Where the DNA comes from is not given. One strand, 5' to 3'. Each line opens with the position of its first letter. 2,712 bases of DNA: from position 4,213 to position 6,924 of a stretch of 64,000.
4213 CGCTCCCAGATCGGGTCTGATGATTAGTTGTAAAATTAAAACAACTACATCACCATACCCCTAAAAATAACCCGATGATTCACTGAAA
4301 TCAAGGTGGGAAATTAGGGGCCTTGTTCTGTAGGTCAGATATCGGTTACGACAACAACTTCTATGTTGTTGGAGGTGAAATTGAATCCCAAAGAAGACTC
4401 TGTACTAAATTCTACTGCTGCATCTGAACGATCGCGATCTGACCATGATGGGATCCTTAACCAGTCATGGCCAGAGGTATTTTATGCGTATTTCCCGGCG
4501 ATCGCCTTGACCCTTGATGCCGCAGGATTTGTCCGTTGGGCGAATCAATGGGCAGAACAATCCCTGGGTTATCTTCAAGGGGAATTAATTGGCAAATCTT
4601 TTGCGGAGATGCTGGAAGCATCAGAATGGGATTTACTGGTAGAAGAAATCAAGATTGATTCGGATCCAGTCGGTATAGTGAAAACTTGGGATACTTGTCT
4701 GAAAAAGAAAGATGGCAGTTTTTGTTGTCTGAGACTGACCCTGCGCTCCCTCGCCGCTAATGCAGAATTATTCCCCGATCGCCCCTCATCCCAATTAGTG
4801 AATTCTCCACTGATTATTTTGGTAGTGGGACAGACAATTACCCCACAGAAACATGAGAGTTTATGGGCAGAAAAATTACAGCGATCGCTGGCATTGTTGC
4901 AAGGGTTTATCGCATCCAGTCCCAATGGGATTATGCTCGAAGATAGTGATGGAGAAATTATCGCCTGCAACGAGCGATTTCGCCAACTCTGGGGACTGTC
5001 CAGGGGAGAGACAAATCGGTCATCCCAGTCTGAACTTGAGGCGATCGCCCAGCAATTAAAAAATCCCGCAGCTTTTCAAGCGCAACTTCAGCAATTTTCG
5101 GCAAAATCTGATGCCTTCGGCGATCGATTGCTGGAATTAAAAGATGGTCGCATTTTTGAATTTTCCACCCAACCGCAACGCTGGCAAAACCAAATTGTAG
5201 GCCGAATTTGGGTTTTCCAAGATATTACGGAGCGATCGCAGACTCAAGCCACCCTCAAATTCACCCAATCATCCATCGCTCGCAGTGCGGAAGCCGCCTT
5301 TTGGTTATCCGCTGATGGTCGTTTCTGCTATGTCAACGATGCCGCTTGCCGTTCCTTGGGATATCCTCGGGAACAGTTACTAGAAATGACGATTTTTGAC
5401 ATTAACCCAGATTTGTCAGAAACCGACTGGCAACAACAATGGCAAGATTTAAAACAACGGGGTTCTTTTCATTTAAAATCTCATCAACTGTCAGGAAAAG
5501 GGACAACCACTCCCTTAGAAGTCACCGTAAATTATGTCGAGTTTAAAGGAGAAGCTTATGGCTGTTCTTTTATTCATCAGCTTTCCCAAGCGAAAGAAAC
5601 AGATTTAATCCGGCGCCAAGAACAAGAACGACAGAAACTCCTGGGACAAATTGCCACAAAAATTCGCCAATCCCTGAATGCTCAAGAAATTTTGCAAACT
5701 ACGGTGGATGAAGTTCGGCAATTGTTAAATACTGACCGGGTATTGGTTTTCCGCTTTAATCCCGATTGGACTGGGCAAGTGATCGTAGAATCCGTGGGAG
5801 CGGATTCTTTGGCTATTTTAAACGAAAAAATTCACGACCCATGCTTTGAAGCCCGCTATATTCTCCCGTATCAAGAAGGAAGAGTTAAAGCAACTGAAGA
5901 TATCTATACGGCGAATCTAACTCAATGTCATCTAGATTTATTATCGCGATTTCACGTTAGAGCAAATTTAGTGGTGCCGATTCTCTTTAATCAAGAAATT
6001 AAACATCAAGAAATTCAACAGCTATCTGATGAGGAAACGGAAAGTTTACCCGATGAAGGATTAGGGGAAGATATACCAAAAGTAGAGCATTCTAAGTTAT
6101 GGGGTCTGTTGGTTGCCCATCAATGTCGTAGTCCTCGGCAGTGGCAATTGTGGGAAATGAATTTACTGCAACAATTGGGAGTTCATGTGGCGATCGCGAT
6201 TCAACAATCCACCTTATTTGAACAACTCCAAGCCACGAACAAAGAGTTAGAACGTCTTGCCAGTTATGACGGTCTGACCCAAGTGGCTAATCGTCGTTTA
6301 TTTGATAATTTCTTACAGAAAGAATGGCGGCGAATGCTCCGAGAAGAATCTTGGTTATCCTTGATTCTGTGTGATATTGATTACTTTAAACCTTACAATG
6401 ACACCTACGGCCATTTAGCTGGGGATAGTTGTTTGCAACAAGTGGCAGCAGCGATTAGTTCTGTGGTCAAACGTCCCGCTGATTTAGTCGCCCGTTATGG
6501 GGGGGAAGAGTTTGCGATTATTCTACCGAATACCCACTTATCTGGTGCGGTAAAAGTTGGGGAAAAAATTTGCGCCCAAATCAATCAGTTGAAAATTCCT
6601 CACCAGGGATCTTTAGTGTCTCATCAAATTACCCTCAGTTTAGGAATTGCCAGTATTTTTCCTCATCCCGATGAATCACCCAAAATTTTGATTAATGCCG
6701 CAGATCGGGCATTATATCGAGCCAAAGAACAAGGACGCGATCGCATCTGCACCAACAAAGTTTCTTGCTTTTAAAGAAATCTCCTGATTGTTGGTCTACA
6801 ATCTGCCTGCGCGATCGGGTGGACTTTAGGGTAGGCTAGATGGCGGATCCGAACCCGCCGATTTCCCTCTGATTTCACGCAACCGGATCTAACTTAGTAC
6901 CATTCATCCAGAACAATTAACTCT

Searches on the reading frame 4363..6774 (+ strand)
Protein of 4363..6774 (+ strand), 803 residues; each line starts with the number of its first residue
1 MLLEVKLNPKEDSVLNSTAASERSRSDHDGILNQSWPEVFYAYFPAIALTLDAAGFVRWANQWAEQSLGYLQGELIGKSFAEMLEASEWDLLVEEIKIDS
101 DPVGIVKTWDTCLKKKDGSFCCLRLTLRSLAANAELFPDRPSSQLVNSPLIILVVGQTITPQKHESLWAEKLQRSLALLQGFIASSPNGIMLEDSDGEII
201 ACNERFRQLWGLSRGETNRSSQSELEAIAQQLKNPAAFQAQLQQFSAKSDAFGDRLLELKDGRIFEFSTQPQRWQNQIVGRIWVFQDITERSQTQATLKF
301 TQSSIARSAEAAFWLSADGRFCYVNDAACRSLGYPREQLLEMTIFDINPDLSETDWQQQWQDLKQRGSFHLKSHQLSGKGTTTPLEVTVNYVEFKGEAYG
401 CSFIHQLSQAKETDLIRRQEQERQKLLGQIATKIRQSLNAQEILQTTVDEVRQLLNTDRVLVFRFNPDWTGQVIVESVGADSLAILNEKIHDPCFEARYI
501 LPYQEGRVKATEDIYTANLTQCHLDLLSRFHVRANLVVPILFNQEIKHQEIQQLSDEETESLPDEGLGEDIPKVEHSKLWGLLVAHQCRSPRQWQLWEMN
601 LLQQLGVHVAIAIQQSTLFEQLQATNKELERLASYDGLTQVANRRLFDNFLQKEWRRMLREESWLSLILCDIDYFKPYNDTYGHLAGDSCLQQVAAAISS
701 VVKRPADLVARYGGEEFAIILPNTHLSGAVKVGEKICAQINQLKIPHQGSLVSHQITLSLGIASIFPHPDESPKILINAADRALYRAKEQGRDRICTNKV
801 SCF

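Call 31: search_protein_families(library=pfam, proteins=[window:4363-6774:+])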
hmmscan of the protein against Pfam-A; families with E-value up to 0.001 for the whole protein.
window:4363-6774:+ (803 aa): 8 families
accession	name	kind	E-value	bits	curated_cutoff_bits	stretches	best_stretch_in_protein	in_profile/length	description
PF00990.26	GGDEF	-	3.3e-53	180.2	23.8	1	633-794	1-161/161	Diguanylate cyclase, GGDEF domain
PF00989.32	PAS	-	1.5e-23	83.4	22.6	2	308-397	10-101/113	PAS fold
PF13426.13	PAS_9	-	1.9e-20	73.5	27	2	312-400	3-93/103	PAS domain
PF01590.32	GAF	-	4e-20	73.1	22.4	1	440-613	2-133/133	GAF domain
PF08448.16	PAS_4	-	1.9e-19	70.4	23.1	2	310-390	6-86/110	PAS fold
PF13188.13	PAS_8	-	1.7e-15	56.7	21.8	1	178-218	2-38/65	PAS domain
PF12860.13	PAS_7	-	6.4e-07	30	27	1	187-295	5-114/115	PAS fold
PF08447.18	PAS_3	-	0.00068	20.3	25.6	0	323-392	3-75/89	PAS fold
